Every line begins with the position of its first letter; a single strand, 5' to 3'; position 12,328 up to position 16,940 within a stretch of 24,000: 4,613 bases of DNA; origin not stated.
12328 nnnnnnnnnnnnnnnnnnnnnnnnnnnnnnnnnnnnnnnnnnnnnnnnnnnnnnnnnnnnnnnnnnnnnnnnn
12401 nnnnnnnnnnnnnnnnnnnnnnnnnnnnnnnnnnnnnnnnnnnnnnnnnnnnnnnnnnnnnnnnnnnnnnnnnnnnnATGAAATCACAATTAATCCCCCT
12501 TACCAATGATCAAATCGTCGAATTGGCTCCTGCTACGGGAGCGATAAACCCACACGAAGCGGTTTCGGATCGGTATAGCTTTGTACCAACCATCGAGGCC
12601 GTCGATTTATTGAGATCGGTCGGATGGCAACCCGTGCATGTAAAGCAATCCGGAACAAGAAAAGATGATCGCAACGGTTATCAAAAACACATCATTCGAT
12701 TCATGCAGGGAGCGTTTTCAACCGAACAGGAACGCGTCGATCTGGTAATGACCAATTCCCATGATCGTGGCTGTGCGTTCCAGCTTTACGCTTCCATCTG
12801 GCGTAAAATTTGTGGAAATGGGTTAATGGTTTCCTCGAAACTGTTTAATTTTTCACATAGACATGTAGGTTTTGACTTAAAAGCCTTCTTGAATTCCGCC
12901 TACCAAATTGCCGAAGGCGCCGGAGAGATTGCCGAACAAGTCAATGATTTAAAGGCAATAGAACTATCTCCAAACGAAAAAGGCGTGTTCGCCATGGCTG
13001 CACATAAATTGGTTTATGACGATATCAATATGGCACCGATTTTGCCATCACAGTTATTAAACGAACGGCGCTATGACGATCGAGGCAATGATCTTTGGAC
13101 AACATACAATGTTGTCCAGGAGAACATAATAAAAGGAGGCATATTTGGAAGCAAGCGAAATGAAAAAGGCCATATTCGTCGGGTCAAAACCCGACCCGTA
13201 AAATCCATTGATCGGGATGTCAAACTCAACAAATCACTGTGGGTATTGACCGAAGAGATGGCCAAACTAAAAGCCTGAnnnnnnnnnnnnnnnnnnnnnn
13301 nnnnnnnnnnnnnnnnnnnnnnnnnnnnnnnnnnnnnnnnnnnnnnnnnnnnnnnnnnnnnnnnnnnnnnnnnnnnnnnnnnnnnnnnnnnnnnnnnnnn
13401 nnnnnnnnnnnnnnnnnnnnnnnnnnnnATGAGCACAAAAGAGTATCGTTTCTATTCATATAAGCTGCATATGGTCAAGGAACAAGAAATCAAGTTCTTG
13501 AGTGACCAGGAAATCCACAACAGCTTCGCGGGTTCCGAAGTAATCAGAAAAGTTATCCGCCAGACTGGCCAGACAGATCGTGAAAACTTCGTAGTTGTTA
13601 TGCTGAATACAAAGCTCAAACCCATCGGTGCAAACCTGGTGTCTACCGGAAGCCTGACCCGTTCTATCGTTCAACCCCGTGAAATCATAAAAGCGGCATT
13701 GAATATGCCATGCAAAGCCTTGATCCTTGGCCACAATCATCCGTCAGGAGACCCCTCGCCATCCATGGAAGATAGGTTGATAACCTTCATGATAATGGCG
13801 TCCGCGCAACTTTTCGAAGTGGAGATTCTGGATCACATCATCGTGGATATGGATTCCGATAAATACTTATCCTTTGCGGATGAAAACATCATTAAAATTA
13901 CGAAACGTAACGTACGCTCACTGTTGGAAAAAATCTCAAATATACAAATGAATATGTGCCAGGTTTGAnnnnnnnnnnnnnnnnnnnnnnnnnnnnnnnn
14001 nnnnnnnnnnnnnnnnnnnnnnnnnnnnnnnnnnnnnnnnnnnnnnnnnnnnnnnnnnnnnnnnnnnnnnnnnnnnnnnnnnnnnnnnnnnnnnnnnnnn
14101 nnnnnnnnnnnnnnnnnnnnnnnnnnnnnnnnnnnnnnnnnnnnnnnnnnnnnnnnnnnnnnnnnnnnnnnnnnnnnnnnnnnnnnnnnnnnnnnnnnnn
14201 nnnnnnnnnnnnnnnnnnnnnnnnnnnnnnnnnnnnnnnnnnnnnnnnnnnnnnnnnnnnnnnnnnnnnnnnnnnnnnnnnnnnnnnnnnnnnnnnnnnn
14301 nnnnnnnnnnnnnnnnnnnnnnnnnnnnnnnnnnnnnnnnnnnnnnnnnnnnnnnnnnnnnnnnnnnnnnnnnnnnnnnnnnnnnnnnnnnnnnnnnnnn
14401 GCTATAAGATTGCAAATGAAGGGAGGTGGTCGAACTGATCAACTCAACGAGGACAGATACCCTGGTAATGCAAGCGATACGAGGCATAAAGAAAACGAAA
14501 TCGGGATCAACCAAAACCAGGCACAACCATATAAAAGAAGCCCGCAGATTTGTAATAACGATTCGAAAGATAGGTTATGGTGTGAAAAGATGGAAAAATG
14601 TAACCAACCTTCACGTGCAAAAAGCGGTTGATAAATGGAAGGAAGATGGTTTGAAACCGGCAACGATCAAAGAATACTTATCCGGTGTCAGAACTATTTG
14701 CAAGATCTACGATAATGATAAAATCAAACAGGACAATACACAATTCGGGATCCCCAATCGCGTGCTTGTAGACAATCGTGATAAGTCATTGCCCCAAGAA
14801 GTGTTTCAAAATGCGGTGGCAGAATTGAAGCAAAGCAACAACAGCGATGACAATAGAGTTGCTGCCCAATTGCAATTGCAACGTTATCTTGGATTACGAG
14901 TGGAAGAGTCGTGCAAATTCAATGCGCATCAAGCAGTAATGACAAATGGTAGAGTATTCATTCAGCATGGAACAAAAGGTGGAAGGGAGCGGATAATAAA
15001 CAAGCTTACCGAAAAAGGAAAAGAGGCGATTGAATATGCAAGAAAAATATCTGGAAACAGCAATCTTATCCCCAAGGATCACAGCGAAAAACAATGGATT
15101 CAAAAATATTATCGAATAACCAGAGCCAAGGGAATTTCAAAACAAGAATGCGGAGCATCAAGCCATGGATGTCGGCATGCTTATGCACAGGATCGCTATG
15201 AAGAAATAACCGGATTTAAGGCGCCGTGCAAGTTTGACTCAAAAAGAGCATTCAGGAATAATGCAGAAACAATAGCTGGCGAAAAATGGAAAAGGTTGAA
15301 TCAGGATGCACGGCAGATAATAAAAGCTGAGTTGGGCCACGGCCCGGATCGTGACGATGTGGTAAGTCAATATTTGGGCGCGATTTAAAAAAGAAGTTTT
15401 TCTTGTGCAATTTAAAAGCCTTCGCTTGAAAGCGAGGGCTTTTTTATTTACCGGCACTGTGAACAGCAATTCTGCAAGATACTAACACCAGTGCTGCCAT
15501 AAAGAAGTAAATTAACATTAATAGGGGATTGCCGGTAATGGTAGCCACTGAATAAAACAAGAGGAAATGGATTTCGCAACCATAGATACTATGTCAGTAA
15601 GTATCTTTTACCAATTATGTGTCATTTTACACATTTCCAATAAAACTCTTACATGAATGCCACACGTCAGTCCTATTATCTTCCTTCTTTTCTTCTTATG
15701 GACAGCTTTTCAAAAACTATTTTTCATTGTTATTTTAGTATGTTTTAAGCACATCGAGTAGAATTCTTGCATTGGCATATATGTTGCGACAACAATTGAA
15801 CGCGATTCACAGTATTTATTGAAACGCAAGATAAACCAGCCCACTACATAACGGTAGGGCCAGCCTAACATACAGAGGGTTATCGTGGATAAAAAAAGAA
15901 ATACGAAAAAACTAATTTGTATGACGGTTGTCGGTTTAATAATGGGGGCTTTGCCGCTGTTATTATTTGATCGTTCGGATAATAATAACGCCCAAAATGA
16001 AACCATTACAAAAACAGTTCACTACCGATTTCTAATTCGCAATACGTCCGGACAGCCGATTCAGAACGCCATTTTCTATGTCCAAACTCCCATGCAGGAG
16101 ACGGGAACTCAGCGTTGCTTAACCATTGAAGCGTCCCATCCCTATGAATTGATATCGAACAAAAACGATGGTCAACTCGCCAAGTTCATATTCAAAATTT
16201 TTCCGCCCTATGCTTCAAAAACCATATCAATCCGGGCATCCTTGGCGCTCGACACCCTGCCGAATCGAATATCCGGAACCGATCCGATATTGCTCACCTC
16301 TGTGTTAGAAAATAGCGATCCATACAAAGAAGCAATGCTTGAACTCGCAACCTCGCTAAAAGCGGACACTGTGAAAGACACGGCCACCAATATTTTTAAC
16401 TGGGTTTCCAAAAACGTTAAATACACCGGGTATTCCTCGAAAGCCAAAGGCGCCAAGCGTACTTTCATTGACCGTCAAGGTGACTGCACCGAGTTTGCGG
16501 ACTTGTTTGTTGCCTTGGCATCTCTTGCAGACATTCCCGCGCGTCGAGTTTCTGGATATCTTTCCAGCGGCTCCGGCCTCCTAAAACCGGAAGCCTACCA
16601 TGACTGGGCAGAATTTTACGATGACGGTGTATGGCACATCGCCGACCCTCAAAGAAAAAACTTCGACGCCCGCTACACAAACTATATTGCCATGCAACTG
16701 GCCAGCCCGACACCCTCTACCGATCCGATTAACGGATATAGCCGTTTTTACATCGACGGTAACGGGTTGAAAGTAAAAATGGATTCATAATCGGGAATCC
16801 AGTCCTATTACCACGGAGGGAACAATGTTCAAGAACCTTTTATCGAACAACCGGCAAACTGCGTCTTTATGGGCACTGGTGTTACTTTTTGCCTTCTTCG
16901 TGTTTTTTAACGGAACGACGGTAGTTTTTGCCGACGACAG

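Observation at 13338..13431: Loop-to-Shine-Dalgarno complementarity present in both leaders with different flanking sequence (candidate translational switch or pseudoknot)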

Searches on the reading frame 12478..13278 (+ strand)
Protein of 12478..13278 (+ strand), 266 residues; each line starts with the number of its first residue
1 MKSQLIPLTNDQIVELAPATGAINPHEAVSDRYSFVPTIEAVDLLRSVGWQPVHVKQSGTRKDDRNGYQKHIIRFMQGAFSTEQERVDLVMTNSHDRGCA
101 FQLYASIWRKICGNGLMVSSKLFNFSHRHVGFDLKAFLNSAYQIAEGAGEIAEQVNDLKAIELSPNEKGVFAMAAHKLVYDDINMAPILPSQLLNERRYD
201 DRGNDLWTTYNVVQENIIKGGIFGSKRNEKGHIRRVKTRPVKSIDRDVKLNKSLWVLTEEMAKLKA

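Call 7: search_protein_families(library=pfam, proteins=[window:12478-13278:+], max_evalue=0.01)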
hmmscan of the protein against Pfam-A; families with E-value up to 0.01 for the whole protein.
window:12478-13278:+ (266 aa): 1 family
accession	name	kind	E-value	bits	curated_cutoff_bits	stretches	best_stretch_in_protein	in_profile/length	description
PF06067.16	DUF932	-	3.1e-31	109.3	23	1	25-255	1-227/227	Domain of unknown function (DUF932)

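Call 12: find_related_loci(query=window:12478-13278:+, collection=genome_contigs, flank=3000)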
Query window:12478-13278:+ (266 aa) in genome_contigs; peptide patterns used: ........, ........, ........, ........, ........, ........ (x = any residue, [..] = any of these).
147 stretches matched a pattern; 8 encode a relative of the query (tblastn E <= 1e-3); 8 distinct loci.
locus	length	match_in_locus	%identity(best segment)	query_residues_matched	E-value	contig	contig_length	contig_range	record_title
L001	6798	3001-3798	90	1-266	9e-169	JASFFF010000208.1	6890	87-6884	MAG: Desulfosarcina sp. isolate D0606S02metaG_Bin_160 D0606S02metaG_FD_scaffold_4395_c1, whole genome shotgun sequence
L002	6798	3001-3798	88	1-266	6e-164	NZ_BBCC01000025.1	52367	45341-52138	Desulfosarcina cetonica JCM 12296, whole genome shotgun sequence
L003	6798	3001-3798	82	1-266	2e-155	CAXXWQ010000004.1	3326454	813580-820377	MAG: uncultured Desulfosarcina sp. isolate addc1e71-6912-457b-9547-3a5b1613f324 genome assembly, contig: contig_4, whole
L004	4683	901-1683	68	7-265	1e-124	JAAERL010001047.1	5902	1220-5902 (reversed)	MAG: Desulfobacteraceae bacterium isolate Nau_4 NauG_CONTIG3215760, whole genome shotgun sequence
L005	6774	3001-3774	64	8-265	8e-117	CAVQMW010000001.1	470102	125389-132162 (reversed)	MAG: uncultured delta proteobacterium isolate MFD03804.bin.1.81 genome assembly, contig: contig_1479, whole genome shotg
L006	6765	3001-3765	50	8-265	4e-86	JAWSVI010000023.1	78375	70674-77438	MAG: Desulfobacteraceae bacterium isolate PJM12_PCL_del1 B9PCLJ1_contig_103, whole genome shotgun sequence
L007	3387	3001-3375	63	8-132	3e-53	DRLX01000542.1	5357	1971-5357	MAG TPA_asm: Desulfobulbaceae bacterium isolate HyVt-474 HyVt-474_k145_890650, whole genome shotgun sequence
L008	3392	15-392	51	137-265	1e-37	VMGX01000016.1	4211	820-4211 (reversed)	MAG: Parcubacteria group bacterium Athens0714_16 Athens071416_scaffold_5392, whole genome shotgun sequence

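Call 16: find_homologous_proteins(query=window:12478-13278:+, max_evalue=1e-10)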
Query window:12478-13278:+ (266 aa): 379 proteins with E <= 1e-10 among 722 candidates; the best 120 are listed.
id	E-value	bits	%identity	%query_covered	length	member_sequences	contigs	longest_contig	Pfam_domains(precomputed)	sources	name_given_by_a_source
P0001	2.7e-175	599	100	100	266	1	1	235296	PF06067.17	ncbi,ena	-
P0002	1.0e-156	538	89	100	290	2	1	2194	PF06067.17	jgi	jgi:hypothetical protein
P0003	3.2e-155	533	89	100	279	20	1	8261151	PF06067.17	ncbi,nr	ncbi:DUF932 domain-containing protein [Desulfosarcina ovata]|nr:DUF932 domain-containing protein [De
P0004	2.1e-151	521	86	100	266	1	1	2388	PF06067.17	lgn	-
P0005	4.1e-150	516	86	100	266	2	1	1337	PF06067.17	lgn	-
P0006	1.1e-148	512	85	100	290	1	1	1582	PF06067.17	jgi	jgi:Domain of unknown function (DUF932)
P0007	1.0e-145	502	82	100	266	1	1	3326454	PF06067.17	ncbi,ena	-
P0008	1.7e-137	475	79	100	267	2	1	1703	PF06067.17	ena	-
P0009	9.6e-135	466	76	100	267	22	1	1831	PF06067.17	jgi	-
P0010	1.3e-131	456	75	100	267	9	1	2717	PF06067.17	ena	-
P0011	4.8e-131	454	74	100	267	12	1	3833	PF06067.17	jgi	jgi:hypothetical protein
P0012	7.3e-130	450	74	100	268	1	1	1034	PF06067.17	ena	-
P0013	8.7e-130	450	74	100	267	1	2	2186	PF06067.17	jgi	jgi:hypothetical protein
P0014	1.8e-127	442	72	100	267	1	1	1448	PF06067.17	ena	-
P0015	1.9e-125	436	72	100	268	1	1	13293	PF06067.17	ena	-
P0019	8.0e-122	424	70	100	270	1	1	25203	PF06067.17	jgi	jgi:hypothetical protein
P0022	5.6e-121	421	69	100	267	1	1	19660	PF06067.17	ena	-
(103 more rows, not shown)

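Call 18: find_related_loci(query=A1, collection=metagenome_contigs, flank=3000)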
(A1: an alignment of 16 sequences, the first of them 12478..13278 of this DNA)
Query A1 (266 aa) in metagenome_contigs; peptide patterns used: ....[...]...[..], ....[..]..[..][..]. (x = any residue, [..] = any of these).
220 stretches matched a pattern; 101 encode a relative of the query (tblastn E <= 1e-3); the best 80 are kept; 79 distinct loci.
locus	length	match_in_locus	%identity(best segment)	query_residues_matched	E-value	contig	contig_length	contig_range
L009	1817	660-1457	87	1-266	5e-176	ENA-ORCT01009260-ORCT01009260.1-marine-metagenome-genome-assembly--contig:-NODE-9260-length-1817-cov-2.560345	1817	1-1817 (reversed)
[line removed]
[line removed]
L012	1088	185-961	62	8-266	4e-128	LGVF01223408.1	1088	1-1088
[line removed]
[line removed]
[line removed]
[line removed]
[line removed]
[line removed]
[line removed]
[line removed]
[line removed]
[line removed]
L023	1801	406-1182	61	7-265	8e-121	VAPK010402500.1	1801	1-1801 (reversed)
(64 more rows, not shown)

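Call 61: search_protein_families(library=pfam, proteins=[L014:179-487:+, L014:603-1001:+, L014:1166-1777:+, L014:1774-1980:+, L014:2061-2336:+, L014:2417-2893:+, L014:4046-4807:+, L014:4800-5087:+, L011:364-684:+, L014:5708-6019:+], max_evalue=0.01)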
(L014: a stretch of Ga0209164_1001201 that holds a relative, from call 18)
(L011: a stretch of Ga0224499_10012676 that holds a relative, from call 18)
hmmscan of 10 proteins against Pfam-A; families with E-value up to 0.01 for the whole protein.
L014:179-487:+ (102 aa): 1 family
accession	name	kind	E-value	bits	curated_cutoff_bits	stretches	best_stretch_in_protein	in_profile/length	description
PF03878.20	YIF1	-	0.0081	16.1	27.6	1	7-73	42-93/245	YIF1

L014:603-1001:+ (132 aa): 1 family
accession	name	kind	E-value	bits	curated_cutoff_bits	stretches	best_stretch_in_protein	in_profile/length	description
PF00436.31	SSB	-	7.3e-39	132.5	26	1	2-105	1-104/104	Single-strand binding protein family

L014:1166-1777:+ (203 aa): 1 family
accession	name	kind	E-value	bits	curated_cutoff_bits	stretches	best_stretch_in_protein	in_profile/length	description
PF21992.2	DUF6927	-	2.4e-13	50.2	27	1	110-180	1-73/74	Domain of unknown function (DUF6927)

L014:1774-1980:+ (68 aa): 0 families

L014:2061-2336:+ (91 aa): 1 family
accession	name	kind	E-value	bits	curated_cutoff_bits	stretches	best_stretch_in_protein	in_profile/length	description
PF12957.13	DUF3846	-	3e-09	37.4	27.5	1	5-87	6-80/103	Domain of unknown function (DUF3846)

L014:2417-2893:+ (158 aa): 2 families
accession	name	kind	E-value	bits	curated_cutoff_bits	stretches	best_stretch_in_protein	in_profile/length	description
PF04002.20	RadC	-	6e-41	139.6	22.1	1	40-154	4-119/121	RadC-like JAB domain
PF14464.11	Prok-JAB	-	0.00021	21.6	25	1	41-134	3-100/114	Prokaryotic homologs of the JAB domain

L014:4046-4807:+ (253 aa): 9 families
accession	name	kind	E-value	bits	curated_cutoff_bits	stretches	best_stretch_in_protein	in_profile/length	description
PF13614.12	AAA_31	-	1.1e-45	156.2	27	1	3-174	4-170/177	AAA domain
PF01656.29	CbiA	-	2.9e-18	66.5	25.4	1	4-229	2-125/125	CobQ/CobB/MinD/ParA nucleotide binding domain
PF06564.18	CBP_BcsQ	-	1.4e-13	51.4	21.3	1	8-246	9-230/234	Cellulose biosynthesis protein BcsQ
PF09140.17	MipZ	-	1.5e-11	44.6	20.7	2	4-54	4-54/262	ATPase MipZ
PF00142.24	Fer4_NifH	-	1.7e-10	41.3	25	1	8-63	7-61/271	4Fe-4S iron sulfur cluster binding proteins, NifH/frxC family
PF10609.15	ParA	-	2.1e-10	40.9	27.1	1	2-145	5-137/246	NUBPL iron-transfer P-loop NTPase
PF02374.21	ArsA_ATPase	-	6.9e-09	35.8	24.3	1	2-84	2-85/305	Anion-transporting ATPase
PF07015.17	VirC1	-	0.00022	21.1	24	0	120-180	82-142/231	VirC1 protein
PF13481.12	AAA_25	-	0.0039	17.3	27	1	3-64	35-98/195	AAA domain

L014:4800-5087:+ (95 aa): 0 families

L011:364-684:+ (106 aa): 0 families

L014:5708-6019:+ (103 aa): 0 families

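Call 82: find_encoding_contigs(protein=P0015, flank=3000, max_places=2)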
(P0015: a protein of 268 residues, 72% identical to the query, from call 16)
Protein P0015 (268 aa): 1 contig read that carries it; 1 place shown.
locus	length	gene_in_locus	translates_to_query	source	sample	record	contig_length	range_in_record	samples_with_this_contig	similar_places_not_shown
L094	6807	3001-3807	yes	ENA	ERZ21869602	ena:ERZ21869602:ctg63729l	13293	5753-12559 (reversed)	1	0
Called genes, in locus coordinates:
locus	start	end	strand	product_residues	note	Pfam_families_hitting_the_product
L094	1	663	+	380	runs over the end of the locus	PF01637:ATPase_2, PF13173:AAA_14 (faint)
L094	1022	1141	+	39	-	-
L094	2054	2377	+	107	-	PF00436:SSB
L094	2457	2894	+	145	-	PF03230:Antirestrict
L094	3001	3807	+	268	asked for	PF06067:DUF932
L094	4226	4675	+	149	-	PF13708:DUF4942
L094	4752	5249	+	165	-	-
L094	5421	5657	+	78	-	-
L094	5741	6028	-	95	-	-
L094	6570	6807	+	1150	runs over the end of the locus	PF03389:MobA_MobL, PF02562:PhoH (faint), PF05970:PIF1 (weak), PF13604:AAA_30, PF01443:Viral_helicase1 (faint), PF13245:AAA_19, PF22232:TraI_hel_assoc_N (faint), PF18335:SH3_13 (weak)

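Call 83: find_encoding_contigs(protein=P0019, flank=3000, max_places=2)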
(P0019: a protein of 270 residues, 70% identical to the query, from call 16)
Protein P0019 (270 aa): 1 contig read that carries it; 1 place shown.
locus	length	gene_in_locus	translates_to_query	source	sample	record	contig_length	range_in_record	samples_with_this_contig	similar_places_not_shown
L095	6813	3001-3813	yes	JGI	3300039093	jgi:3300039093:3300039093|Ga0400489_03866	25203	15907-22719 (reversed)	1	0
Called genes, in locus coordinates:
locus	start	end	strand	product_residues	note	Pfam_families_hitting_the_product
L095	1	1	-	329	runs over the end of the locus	PF10134:RPA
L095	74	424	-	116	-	-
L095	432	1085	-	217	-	PF01656:CbiA, PF02374:ArsA_ATPase, PF06564:CBP_BcsQ (faint), PF09140:MipZ, PF10609:ParA (weak), PF13614:AAA_31, PF09140:MipZ (weak)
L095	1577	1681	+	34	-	-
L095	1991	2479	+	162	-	PF05433:Rick_17kDa_Anti (weak)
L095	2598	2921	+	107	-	PF00436:SSB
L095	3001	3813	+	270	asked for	PF06067:DUF932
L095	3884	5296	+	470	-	PF12083:DUF3560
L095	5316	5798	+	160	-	-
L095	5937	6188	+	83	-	-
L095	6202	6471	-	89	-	-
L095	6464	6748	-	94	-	-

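Call 84: find_encoding_contigs(protein=P0022, flank=3000, max_places=2)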
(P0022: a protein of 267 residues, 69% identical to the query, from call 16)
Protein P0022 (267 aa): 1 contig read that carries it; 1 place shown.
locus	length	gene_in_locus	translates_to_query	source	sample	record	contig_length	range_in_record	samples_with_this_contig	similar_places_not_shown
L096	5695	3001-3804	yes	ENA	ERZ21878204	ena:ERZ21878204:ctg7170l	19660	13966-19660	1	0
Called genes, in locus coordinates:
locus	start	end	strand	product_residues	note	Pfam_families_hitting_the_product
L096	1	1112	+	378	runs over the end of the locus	PF01637:ATPase_2, PF13173:AAA_14 (faint)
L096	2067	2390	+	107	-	PF00436:SSB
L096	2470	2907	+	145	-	PF03230:Antirestrict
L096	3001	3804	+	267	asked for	PF06067:DUF932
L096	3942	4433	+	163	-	-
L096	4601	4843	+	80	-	-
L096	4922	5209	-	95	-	-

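Call 86: find_encoding_contigs(protein=P0008, flank=1500, max_places=3)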
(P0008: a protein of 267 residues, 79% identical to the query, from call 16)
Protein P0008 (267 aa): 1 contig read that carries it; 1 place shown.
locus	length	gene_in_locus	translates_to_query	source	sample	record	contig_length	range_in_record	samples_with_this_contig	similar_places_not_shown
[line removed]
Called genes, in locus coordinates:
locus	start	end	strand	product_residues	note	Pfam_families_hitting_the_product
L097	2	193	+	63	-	?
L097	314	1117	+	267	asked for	PF06067:DUF932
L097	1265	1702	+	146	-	?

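Call 87: find_encoding_contigs(protein=P0013, flank=1500, max_places=3)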
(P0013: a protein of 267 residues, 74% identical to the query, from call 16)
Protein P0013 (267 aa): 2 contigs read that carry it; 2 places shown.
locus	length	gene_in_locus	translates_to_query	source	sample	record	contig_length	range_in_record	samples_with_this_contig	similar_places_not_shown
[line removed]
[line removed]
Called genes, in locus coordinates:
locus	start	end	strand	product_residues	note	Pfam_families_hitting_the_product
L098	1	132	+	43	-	?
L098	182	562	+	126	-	-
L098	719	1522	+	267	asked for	PF06067:DUF932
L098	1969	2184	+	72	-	?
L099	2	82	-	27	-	?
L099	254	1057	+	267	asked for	PF06067:DUF932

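Call 88: find_encoding_contigs(protein=P0014, flank=1500, max_places=3)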
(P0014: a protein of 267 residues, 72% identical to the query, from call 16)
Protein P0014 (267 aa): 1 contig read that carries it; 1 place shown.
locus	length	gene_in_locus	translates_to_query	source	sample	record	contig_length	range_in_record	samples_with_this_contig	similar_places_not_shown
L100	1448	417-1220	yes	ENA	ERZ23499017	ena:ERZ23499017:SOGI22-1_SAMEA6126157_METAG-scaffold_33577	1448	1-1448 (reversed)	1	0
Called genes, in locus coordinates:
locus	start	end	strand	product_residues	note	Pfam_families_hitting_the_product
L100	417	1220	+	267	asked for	PF06067:DUF932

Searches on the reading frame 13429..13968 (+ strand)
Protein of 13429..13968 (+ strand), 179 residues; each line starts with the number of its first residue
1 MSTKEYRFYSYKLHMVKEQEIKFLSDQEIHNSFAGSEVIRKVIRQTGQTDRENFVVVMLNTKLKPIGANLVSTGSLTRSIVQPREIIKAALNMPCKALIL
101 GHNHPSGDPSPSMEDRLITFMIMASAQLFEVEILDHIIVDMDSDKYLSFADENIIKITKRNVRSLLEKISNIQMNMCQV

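Call 7: search_protein_families(library=pfam, proteins=[window:13429-13968:+], max_evalue=0.01)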
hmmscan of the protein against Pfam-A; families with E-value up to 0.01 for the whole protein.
window:13429-13968:+ (179 aa): 1 family
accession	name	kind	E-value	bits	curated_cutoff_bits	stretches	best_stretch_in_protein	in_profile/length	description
PF04002.20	RadC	-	2.1e-33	115.3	22.1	1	38-153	7-120/121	RadC-like JAB domain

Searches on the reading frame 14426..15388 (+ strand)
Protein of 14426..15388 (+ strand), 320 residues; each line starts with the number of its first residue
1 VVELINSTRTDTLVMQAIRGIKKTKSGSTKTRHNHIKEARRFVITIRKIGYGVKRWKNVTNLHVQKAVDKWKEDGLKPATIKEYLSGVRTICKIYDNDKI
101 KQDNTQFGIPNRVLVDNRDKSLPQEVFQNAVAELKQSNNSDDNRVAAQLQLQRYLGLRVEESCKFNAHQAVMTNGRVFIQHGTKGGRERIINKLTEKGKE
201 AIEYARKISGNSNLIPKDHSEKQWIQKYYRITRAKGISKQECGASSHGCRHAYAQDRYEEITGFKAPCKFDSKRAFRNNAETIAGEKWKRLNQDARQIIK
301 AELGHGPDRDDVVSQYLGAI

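Call 7: search_protein_families(library=pfam, proteins=[window:14426-15388:+], max_evalue=0.01)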
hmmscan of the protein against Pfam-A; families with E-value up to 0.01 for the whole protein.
window:14426-15388:+ (320 aa): 4 families
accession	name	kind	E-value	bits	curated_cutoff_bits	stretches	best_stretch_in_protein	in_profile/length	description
PF12835.12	Integrase_1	-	2.9e-15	56.9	23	1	126-256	14-149/149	Integrase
PF12834.13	Phage_int_SAM_2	-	1.5e-07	32.3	22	1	18-94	8-84/91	Phage integrase, N-terminal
PF00589.27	Phage_integrase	-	2.1e-06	28.1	27.1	1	123-258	4-141/172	Phage integrase family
PF02899.23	Phage_int_SAM_1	-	0.0023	18.6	22.3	1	21-90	8-74/83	Phage integrase, N-terminal SAM-like domain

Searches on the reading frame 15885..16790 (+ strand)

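Call 7: search_protein_families(library=pfam, proteins=[window:15885-16790:+], max_evalue=0.01)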
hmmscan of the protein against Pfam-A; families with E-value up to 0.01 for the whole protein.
window:15885-16790:+ (301 aa): 2 families
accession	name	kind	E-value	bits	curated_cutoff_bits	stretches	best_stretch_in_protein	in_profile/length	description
PF01841.26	Transglut_core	-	1.9e-20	73.6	23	1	156-255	5-108/108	Transglutaminase-like superfamily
PF04473.18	DUF553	-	0.0016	18.4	20.5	1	152-188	4-40/140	Transglutaminase-like domain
